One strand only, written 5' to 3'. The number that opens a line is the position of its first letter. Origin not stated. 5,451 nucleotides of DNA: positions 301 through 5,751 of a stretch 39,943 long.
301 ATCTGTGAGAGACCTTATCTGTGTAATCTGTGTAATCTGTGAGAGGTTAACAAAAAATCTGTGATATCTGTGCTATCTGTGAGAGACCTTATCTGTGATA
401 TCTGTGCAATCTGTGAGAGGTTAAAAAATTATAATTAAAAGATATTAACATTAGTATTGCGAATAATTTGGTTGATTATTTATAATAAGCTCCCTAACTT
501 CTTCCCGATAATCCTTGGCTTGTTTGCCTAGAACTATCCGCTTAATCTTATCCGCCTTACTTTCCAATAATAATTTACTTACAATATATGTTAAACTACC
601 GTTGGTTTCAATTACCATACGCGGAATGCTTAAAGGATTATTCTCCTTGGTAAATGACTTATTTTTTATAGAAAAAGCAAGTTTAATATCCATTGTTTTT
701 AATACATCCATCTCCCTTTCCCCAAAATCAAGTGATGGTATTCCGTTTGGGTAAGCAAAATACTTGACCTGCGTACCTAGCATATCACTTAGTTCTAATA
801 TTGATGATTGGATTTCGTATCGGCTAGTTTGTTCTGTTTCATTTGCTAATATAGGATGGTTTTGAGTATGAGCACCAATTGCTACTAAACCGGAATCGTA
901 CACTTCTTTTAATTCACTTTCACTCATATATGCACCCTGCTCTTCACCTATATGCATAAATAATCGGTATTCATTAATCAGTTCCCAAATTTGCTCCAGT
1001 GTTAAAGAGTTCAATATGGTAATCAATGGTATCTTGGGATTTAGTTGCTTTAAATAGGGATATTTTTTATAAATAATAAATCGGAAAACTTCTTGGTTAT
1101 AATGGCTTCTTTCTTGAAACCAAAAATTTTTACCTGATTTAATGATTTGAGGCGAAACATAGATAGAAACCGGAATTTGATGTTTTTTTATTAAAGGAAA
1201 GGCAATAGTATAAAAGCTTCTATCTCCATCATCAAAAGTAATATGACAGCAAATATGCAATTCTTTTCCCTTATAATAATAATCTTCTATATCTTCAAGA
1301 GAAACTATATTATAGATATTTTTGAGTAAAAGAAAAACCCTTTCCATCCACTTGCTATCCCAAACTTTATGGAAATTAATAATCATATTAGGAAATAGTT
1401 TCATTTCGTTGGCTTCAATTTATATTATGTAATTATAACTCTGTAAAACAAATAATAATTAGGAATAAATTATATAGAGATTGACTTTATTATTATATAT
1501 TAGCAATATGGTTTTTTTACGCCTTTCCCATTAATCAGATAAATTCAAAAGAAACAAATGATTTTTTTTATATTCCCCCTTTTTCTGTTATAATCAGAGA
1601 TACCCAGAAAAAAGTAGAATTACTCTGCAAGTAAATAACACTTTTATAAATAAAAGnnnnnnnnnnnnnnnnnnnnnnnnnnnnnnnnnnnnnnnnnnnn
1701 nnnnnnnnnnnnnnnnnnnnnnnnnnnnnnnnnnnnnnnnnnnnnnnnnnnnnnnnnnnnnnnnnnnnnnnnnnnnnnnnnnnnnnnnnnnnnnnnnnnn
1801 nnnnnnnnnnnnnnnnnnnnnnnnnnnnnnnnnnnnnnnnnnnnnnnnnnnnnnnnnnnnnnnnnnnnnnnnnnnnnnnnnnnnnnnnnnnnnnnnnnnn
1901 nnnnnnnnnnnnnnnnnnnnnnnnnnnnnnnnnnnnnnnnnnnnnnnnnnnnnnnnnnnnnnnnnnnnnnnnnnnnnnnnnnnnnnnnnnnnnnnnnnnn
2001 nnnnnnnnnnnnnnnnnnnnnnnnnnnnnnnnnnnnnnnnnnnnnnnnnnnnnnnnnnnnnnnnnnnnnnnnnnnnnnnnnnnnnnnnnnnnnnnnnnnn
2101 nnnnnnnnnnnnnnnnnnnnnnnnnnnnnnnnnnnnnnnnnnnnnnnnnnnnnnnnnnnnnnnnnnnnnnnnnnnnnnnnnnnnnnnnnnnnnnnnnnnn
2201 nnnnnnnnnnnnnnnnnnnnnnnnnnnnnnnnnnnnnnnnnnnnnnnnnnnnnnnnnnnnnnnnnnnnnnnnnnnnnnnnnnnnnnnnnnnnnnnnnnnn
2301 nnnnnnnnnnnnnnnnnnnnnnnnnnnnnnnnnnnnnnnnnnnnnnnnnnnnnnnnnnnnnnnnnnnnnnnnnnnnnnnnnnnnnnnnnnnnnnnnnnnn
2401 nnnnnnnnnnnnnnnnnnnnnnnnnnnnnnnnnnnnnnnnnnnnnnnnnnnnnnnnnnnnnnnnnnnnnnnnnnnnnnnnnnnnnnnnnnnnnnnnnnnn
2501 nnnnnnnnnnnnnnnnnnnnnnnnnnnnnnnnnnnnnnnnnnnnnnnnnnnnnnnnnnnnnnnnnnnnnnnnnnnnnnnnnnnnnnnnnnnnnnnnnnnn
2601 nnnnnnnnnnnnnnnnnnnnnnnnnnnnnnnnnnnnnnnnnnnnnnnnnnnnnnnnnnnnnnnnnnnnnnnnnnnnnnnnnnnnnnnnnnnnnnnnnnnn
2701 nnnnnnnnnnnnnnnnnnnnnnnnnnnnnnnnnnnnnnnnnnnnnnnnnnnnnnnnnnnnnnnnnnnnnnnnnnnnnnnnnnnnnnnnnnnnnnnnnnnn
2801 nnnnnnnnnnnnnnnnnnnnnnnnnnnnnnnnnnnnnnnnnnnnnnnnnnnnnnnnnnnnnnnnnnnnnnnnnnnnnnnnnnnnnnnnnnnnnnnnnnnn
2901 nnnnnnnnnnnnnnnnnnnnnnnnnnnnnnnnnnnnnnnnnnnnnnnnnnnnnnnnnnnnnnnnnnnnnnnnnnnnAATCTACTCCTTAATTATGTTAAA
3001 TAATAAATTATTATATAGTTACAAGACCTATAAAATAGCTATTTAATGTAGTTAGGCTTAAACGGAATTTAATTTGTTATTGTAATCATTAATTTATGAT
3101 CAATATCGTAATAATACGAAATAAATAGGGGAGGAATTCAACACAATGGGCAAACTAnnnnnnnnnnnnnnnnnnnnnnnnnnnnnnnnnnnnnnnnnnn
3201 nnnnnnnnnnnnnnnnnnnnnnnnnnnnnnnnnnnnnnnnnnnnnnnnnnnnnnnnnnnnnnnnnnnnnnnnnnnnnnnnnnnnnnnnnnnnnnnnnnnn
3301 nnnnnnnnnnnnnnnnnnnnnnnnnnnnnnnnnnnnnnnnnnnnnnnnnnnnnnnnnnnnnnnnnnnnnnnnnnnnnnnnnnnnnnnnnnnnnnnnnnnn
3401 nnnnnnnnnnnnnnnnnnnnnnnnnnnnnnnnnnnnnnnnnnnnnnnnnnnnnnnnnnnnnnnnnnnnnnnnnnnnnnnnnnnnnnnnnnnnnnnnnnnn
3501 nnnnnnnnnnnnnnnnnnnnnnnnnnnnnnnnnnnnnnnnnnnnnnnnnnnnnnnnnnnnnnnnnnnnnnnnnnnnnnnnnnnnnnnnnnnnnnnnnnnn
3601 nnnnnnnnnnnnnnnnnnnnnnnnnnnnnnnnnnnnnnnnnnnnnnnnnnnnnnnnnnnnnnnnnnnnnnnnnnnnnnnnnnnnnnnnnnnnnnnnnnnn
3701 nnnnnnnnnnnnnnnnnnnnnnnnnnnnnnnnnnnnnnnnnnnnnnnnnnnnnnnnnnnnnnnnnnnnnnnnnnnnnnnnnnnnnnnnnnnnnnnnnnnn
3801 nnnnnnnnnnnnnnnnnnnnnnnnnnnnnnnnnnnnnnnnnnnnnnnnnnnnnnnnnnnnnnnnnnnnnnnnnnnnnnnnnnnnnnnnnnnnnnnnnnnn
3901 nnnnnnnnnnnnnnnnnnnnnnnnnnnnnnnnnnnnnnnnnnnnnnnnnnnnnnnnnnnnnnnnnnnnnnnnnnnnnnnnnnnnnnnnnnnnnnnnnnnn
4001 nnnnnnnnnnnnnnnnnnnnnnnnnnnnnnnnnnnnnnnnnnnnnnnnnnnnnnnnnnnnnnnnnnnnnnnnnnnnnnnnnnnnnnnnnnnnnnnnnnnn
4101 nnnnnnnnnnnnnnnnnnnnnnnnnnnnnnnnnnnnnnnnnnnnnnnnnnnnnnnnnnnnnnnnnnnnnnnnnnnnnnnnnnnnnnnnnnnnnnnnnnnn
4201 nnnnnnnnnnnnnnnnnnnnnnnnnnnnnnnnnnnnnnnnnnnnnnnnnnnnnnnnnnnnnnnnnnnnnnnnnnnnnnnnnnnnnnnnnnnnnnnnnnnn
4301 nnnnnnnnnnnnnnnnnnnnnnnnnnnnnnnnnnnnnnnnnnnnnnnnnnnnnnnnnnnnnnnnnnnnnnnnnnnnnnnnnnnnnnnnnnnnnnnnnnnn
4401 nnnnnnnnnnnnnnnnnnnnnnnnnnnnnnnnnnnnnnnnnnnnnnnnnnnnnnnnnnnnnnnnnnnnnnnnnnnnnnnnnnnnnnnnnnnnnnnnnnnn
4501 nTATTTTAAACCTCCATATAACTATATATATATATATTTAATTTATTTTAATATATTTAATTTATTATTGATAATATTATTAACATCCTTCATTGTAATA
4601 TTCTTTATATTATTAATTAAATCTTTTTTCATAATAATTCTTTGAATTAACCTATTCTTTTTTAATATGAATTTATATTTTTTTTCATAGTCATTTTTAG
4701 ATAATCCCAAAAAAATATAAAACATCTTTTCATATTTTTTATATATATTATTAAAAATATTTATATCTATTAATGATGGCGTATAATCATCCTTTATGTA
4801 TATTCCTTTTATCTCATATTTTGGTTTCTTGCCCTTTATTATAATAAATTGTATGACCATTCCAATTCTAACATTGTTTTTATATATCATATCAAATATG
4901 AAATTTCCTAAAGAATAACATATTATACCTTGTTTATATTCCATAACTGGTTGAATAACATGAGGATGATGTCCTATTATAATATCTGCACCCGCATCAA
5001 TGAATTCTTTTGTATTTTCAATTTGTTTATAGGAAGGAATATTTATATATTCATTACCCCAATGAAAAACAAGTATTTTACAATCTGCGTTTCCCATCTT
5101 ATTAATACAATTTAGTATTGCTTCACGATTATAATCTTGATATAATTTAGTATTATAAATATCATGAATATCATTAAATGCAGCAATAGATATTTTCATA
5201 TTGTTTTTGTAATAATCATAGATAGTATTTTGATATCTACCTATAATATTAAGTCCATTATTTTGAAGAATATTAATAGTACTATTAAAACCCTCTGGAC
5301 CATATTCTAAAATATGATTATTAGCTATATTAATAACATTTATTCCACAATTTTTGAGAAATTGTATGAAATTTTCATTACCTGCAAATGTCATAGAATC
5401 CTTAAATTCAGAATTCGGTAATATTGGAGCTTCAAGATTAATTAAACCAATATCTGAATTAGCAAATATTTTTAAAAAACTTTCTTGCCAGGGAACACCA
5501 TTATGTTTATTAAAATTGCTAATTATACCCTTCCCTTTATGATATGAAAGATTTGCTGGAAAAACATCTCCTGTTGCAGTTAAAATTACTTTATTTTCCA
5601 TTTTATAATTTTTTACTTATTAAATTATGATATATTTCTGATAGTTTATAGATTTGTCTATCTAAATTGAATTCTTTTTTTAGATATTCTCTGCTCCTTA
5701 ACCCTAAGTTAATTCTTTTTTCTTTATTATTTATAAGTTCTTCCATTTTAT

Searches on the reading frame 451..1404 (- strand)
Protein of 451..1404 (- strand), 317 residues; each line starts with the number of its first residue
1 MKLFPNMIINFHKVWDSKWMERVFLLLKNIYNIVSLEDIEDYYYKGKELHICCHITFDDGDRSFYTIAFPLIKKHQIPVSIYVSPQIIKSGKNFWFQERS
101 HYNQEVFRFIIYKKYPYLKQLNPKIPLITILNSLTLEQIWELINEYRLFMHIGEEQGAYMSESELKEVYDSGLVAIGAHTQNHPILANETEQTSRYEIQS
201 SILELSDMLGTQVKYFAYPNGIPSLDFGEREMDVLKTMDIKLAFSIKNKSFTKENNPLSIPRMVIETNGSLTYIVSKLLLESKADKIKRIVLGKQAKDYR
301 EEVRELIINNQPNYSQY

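Call 90: search_protein_families(library=pfam, proteins=[window:451-1404:-], max_evalue=0.00001)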
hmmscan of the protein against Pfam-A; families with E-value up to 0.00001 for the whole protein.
window:451-1404:- (317 aa): 1 family
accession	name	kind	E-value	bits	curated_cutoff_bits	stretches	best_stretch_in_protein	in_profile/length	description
PF01522.26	Polysacc_deac_1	-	2.8e-18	66.5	23.1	1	52-222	8-107/124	Polysaccharide deacetylase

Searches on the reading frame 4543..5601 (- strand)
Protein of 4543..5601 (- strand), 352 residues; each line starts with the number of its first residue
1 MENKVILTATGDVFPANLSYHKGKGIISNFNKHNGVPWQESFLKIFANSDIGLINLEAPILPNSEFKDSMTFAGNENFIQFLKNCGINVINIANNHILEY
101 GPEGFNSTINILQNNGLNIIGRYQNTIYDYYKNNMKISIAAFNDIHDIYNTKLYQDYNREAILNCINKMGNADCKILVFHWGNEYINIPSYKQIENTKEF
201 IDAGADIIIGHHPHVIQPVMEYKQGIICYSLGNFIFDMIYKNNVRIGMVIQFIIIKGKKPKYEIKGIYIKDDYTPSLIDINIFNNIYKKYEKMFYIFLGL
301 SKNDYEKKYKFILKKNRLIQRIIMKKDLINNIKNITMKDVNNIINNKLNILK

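Call 90: search_protein_families(library=pfam, proteins=[window:4543-5601:-], max_evalue=0.00001)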
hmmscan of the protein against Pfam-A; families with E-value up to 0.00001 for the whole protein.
window:4543-5601:- (352 aa): 1 family
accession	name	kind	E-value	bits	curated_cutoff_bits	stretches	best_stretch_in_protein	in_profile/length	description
PF09587.15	PGA_cap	-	7.3e-50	170.3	27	1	7-237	2-254/255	Bacterial capsule synthesis protein PGA_cap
